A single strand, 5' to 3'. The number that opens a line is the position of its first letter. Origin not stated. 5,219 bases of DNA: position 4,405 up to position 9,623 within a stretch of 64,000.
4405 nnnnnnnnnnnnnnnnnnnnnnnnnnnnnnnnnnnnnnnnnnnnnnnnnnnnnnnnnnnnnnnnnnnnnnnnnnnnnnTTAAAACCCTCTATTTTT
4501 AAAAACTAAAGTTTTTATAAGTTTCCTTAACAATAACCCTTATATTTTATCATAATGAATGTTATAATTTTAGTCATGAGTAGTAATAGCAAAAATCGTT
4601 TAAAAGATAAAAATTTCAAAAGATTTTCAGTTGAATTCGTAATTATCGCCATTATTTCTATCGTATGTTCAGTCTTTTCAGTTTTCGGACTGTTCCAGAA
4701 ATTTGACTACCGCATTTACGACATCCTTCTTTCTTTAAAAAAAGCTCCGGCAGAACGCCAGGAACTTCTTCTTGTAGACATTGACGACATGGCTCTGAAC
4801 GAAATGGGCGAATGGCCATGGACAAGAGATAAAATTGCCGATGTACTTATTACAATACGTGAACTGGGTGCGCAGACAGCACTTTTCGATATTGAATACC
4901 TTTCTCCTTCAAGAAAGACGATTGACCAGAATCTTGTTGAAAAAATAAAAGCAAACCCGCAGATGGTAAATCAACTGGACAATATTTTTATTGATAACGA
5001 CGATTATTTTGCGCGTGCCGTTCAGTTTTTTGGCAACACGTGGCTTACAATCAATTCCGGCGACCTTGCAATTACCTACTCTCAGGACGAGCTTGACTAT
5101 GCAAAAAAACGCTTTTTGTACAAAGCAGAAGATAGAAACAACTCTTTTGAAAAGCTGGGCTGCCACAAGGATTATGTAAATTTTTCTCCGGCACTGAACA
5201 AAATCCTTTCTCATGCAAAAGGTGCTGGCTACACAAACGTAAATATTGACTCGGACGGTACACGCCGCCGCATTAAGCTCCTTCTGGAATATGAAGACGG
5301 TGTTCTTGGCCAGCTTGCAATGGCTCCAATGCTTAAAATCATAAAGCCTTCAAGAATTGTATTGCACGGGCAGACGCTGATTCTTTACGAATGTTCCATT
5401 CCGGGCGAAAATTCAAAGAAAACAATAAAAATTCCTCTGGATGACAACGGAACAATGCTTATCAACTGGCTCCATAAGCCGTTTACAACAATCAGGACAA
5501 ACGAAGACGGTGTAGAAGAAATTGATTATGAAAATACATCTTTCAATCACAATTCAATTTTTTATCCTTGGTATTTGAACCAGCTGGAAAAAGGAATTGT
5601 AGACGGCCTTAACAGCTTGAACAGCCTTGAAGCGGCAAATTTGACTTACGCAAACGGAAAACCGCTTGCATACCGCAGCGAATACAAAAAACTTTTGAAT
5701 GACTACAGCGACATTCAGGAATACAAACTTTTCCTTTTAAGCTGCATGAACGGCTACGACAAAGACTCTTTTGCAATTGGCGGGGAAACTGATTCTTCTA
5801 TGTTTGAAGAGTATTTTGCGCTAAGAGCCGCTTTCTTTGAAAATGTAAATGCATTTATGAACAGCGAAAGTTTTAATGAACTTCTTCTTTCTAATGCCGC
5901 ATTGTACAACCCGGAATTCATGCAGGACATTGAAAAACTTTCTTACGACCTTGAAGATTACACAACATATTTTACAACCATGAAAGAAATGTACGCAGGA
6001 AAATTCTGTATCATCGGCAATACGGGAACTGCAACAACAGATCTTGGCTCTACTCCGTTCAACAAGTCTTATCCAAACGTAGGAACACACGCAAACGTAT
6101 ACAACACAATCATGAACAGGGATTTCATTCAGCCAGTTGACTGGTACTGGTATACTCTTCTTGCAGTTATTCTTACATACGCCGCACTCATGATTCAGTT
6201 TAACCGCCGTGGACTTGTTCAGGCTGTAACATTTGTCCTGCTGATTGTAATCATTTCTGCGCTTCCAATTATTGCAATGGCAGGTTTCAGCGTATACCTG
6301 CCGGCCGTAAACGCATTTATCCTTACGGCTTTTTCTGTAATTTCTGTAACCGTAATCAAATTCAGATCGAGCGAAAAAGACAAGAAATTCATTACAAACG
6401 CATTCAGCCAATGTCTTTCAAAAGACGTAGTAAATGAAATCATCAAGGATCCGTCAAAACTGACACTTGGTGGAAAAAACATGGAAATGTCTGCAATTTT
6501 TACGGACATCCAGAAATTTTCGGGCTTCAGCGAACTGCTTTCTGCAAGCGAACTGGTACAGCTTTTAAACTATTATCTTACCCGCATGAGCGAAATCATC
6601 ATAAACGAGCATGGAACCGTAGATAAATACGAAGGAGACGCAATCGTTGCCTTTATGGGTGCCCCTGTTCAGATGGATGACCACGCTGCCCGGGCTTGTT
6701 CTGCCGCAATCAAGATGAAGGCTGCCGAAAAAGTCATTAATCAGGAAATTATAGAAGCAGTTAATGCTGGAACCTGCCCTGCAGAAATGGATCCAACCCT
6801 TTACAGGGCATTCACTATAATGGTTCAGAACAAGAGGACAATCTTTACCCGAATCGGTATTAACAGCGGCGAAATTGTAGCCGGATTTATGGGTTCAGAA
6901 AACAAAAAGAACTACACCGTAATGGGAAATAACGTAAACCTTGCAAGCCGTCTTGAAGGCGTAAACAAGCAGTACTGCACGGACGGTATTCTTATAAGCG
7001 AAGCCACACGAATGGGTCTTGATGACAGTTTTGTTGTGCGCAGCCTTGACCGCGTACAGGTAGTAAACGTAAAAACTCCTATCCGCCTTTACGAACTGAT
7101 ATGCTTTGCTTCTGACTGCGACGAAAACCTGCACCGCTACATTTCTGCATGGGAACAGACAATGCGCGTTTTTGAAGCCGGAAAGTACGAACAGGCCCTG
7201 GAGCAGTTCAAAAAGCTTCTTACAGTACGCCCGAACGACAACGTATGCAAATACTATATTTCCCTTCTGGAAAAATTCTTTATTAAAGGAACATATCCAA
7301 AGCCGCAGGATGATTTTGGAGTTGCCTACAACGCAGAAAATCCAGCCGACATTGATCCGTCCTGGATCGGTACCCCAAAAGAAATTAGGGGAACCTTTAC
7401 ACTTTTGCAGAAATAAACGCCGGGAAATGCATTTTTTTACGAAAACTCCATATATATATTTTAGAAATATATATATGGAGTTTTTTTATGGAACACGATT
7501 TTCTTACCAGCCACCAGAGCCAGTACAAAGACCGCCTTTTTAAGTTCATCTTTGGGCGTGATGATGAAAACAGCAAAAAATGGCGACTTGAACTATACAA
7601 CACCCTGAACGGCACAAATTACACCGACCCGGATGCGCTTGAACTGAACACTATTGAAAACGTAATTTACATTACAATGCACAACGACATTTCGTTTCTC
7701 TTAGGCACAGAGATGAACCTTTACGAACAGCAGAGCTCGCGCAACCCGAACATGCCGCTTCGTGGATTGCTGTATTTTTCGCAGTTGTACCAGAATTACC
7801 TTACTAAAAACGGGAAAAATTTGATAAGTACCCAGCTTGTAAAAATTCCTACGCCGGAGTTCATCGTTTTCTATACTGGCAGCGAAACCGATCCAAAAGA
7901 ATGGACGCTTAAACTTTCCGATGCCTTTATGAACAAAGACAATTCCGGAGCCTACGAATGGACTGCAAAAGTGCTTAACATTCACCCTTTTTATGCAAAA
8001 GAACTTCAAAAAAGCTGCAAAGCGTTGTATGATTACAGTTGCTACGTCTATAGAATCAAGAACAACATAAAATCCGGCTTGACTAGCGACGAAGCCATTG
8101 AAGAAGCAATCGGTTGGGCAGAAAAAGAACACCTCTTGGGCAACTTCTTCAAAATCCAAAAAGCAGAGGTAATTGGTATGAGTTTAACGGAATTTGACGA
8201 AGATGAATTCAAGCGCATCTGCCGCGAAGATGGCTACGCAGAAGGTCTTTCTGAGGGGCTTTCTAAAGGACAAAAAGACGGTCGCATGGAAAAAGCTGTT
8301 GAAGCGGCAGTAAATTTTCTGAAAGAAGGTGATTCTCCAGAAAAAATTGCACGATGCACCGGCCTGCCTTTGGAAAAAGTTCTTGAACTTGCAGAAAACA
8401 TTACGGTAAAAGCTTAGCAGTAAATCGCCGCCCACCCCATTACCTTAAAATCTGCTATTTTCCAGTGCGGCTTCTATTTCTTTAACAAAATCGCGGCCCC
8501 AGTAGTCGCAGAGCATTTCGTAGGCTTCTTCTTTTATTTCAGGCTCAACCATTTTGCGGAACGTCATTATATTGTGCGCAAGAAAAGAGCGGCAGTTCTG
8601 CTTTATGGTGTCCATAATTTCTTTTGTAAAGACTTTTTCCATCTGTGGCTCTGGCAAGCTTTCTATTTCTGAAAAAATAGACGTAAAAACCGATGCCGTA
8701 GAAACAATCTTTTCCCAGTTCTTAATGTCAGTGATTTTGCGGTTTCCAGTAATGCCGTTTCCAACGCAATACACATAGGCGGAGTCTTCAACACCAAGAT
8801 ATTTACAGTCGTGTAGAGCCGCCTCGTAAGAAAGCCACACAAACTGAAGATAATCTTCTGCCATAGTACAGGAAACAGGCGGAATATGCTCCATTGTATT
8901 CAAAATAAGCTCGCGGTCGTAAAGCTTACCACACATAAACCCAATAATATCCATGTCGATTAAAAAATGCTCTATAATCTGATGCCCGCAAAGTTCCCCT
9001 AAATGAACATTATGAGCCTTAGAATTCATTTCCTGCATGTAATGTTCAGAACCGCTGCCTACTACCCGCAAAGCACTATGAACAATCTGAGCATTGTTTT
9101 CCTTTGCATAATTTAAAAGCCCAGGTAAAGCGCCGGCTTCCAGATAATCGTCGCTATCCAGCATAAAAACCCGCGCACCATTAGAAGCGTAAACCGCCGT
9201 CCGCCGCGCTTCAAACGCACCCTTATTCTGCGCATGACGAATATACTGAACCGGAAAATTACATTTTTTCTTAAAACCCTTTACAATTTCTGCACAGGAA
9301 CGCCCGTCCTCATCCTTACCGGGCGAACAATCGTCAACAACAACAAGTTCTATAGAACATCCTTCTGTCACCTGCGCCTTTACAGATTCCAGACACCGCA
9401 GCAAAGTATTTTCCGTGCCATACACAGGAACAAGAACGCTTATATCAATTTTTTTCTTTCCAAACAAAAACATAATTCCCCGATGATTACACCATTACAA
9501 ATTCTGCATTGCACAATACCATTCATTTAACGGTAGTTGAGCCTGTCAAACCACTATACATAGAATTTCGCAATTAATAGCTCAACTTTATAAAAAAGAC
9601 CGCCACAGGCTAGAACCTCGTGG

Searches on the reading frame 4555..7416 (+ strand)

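Call 16: search_protein_families(library=ncbifam, proteins=[window:4555-7416:+], max_evalue=0.00001)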
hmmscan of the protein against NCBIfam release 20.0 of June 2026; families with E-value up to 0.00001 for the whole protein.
window:4555-7416:+ (953 aa): 0 families

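Call 74: search_protein_families(library=pfam, proteins=[window:4555-7416:+], max_evalue=0.001)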
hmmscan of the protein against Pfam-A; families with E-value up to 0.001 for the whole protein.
window:4555-7416:+ (953 aa): 2 families
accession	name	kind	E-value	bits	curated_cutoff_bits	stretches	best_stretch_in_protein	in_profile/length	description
PF05226.16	CHASE2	-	5.2e-35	121.7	26.3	2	39-313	7-173/257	CHASE2 domain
PF00211.25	Guanylate_cyc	-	9.4e-22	77.9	21.9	1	644-844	8-177/183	Adenylate and Guanylate cyclase catalytic domain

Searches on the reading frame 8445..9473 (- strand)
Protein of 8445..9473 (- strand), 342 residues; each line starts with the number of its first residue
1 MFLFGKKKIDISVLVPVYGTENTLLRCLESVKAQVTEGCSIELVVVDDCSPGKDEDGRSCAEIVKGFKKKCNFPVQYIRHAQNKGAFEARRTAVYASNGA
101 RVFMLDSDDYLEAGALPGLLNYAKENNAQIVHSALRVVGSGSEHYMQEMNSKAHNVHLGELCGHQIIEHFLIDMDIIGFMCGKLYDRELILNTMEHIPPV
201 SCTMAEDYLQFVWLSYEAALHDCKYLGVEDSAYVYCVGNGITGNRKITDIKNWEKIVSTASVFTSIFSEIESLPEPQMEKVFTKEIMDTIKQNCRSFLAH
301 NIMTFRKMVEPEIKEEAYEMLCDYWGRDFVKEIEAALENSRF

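Call 16: search_protein_families(library=ncbifam, proteins=[window:8445-9473:-], max_evalue=0.00001)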
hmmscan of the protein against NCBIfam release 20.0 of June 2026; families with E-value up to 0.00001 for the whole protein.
window:8445-9473:- (342 aa): 11 families
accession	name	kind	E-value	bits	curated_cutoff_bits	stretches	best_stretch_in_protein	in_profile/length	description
NF007482.0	PRK10073.1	equivalog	4.1e-13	49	423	1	8-135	5-122/334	glycosyltransferase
TIGR03111.1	glyc2_xrt_Gpos1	hypoth_equivalog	3.1e-12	46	363.95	1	9-130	49-162/439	TIGR03111 family XrtG-associated glycosyltransferase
NF047683.1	TeichurnBiosyTuaG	equivalog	6.9e-11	42.3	400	1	7-139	4-127/252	teichuronic acid biosynthesis protein TuaG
TIGR03965.1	mycofact_glyco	equivalog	2.4e-09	36.6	280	1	8-139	73-193/467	mycofactocin biosynthesis glycosyltransferase MftF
NF038302.1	EPS_HpsE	equivalog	3.6e-09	36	300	1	9-113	1-101/307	hormogonium polysaccharide biosynthesis glycosyltransferase HpsE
NF041875.1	EPS_EpsD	equivalog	1.3e-08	34.6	370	1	11-117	1-98/325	exopolysaccharide biosynthesis glycosyltransferase EpsD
TIGR04242.1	nodulat_NodC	equivalog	2.6e-07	29.9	550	1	10-117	49-150/395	chitooligosaccharide synthase NodC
NF050050.1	ProtGlycPglI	equivalog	5.5e-07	29.2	500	1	10-132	3-117/306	GalNAc(5)-diNAcBac-PP-undecaprenol beta-1,3-glucosyltransferase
NF050819.1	PolSacchBiosHfsG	equivalog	3.5e-06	26.4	500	1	8-109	11-102/302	polysaccharide biosynthesis protein HfsG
NF007453.0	PRK10018.1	equivalog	3.8e-06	26.8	382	1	9-130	6-118/280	colanic acid biosynthesis glycosyltransferase WcaA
TIGR04017.1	WcaA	equivalog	6.8e-06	25.9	495.75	0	10-126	6-113/279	colanic acid biosynthesis glycosyltransferase WcaA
